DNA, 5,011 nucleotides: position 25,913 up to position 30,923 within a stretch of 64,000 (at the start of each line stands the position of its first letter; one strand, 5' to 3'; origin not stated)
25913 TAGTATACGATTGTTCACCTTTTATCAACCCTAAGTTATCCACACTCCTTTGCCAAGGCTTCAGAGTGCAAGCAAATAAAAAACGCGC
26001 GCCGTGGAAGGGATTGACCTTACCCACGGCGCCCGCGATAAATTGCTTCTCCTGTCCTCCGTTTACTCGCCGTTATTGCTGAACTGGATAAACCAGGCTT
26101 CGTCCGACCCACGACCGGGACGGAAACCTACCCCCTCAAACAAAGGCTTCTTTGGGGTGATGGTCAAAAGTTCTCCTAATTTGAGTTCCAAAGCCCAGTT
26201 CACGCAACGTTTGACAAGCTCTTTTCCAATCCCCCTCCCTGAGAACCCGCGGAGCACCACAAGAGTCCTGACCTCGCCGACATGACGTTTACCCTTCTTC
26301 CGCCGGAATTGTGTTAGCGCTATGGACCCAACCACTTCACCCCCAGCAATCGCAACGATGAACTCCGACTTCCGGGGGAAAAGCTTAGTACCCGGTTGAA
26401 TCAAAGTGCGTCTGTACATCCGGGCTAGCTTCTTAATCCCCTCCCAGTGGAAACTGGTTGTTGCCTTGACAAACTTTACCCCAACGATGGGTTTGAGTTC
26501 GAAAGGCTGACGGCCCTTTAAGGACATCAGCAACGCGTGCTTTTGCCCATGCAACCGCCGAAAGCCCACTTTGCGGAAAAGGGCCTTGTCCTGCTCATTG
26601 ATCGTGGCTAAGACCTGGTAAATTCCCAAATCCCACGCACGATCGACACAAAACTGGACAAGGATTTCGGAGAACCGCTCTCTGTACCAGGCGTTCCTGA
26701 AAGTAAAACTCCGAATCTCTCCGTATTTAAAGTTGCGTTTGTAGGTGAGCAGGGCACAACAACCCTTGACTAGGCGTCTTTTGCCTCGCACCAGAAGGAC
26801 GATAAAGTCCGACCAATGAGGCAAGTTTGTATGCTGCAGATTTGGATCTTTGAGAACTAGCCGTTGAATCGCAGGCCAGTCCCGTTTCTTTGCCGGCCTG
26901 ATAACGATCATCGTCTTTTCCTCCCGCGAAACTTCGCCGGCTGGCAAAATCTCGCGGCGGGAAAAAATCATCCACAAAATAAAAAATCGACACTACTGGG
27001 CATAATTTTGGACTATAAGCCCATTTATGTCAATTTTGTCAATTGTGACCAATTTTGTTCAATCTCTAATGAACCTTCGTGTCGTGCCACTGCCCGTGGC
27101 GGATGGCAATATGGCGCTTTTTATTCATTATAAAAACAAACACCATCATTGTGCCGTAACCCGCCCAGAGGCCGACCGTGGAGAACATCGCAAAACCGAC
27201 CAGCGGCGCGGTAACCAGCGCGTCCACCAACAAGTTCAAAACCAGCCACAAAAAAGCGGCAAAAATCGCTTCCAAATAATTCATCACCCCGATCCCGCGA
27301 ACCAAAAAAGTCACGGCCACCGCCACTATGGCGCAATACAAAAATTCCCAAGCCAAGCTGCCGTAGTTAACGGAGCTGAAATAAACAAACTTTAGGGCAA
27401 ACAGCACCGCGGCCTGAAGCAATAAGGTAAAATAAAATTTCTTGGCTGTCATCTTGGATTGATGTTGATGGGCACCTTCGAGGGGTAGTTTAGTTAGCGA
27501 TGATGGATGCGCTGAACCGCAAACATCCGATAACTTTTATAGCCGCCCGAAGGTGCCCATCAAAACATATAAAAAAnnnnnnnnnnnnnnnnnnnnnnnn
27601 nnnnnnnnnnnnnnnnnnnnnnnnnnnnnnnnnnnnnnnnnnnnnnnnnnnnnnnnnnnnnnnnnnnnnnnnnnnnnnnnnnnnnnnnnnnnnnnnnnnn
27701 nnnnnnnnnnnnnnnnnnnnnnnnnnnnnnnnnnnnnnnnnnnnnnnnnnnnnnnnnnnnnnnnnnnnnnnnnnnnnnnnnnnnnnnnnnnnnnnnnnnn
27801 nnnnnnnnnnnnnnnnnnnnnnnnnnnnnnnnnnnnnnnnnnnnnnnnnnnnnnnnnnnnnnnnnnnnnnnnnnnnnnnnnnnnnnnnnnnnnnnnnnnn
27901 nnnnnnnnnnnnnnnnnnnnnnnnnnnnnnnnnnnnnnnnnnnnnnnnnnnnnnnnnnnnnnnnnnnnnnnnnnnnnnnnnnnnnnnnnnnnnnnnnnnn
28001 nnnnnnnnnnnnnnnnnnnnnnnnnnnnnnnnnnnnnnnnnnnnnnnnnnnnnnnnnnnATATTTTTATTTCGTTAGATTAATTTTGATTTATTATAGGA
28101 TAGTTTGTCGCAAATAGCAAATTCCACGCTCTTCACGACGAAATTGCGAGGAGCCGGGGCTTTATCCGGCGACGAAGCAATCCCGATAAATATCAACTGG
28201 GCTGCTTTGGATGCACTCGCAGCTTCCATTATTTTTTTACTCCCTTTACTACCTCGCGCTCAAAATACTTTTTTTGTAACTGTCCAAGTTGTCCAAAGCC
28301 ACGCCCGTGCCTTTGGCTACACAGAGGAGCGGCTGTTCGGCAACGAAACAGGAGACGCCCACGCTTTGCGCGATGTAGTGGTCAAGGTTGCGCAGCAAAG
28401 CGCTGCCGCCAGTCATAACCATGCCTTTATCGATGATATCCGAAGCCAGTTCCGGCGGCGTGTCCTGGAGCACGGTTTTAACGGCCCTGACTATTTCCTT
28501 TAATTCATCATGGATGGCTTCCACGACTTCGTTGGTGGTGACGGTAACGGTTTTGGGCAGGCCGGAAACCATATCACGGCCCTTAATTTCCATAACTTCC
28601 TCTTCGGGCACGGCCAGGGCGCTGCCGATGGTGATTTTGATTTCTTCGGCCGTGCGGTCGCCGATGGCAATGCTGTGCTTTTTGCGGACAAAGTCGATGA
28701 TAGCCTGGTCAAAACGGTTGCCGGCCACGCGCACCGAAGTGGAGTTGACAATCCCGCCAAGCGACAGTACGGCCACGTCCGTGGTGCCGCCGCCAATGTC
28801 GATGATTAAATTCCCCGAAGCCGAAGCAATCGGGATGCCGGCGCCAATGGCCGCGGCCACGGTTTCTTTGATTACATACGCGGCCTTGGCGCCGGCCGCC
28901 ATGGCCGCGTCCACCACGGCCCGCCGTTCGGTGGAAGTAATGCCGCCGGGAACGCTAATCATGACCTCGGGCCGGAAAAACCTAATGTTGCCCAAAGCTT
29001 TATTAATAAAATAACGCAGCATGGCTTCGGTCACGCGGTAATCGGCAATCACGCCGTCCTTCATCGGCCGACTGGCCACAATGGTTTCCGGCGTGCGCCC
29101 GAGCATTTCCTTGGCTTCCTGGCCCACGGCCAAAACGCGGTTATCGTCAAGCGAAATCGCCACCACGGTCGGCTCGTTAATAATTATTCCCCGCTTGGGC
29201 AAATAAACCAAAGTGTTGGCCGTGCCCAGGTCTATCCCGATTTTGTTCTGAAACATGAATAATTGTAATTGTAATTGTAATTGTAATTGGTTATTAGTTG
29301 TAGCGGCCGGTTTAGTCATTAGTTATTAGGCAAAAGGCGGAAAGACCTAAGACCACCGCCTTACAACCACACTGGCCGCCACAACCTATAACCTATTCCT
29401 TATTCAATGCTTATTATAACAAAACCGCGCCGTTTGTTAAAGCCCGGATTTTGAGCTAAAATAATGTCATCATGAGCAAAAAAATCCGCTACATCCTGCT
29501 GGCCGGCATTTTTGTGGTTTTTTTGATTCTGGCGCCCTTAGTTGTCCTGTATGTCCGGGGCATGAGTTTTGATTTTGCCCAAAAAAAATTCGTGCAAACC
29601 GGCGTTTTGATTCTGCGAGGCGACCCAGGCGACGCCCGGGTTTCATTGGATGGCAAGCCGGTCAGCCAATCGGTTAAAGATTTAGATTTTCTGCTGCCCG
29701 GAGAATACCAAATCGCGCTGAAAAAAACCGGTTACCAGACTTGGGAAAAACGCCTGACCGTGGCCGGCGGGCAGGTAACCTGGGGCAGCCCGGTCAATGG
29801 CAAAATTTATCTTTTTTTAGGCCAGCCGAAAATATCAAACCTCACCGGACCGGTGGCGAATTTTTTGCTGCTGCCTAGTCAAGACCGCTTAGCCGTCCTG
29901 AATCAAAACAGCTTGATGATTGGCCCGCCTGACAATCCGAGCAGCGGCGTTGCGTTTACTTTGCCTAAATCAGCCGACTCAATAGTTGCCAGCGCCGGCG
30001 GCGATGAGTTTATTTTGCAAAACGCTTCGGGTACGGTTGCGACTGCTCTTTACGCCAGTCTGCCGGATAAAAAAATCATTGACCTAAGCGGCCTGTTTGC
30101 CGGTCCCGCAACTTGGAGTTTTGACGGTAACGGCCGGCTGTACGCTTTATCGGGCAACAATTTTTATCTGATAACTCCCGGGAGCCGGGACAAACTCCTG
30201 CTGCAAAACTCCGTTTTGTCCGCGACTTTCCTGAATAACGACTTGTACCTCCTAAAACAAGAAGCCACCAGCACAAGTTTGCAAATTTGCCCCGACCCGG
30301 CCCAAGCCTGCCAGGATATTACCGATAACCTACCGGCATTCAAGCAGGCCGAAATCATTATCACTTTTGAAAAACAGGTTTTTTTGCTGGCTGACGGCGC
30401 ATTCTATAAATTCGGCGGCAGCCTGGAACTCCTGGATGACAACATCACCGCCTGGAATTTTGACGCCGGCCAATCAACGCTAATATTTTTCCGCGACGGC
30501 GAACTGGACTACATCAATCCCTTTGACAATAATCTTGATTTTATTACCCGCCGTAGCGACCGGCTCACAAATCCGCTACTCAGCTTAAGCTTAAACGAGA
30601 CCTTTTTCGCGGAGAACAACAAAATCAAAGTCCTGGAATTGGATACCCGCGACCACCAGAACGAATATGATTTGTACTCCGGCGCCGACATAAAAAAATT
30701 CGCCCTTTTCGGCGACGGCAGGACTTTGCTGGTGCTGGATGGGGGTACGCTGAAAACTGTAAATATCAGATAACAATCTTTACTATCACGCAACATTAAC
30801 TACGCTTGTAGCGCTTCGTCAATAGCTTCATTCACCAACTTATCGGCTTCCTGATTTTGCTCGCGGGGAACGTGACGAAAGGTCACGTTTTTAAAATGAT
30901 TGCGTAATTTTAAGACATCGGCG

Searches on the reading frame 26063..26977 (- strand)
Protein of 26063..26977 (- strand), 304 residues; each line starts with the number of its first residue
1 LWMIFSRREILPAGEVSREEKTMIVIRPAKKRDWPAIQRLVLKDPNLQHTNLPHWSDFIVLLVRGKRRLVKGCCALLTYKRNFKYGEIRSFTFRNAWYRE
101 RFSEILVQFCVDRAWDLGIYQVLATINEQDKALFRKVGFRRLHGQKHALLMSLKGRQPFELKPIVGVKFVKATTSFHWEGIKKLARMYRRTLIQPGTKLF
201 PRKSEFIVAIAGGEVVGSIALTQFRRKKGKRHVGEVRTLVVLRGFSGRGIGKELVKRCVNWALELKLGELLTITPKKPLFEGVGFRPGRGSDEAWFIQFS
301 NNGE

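Call 19: search_protein_families(library=pfam, proteins=[window:26063-26977:-], max_evalue=0.001)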
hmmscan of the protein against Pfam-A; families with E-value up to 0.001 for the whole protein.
window:26063-26977:- (304 aa): 4 families
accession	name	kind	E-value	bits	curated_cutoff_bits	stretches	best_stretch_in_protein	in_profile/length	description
PF00583.31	Acetyltransf_1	-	6.3e-15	55.9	20.7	1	202-269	31-95/116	Acetyltransferase (GNAT) family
PF13508.13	Acetyltransf_7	-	1.1e-11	45.3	27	1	203-286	2-83/84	Acetyltransferase (GNAT) domain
PF13673.13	Acetyltransf_10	-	2.6e-05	24.7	23.6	1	203-286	30-108/128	Acetyltransferase (GNAT) domain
PF13302.13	Acetyltransf_3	-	3.4e-05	25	25.4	0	198-271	46-118/138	Acetyltransferase (GNAT) domain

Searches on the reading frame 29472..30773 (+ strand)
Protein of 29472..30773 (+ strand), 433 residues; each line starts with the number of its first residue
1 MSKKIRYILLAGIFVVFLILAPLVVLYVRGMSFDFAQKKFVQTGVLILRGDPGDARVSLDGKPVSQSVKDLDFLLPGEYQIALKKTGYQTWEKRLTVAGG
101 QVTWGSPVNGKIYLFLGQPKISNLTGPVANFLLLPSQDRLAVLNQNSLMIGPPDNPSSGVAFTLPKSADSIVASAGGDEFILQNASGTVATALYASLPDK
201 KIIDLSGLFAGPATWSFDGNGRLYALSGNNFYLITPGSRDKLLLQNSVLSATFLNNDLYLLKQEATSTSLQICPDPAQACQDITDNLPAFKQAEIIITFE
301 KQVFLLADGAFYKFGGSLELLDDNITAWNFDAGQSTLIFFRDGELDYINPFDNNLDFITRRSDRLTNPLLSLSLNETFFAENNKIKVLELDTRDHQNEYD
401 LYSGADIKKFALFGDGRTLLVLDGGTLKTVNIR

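Call 73: search_protein_families(library=pfam, proteins=[window:29472-30773:+], max_evalue=0.00001)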
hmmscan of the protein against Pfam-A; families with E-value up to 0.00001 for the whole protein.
window:29472-30773:+ (433 aa): 1 family
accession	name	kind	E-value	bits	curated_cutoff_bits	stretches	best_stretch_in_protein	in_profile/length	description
PF08308.17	PEGA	-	3.2e-08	33.8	20.8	1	44-104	2-62/71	PEGA domain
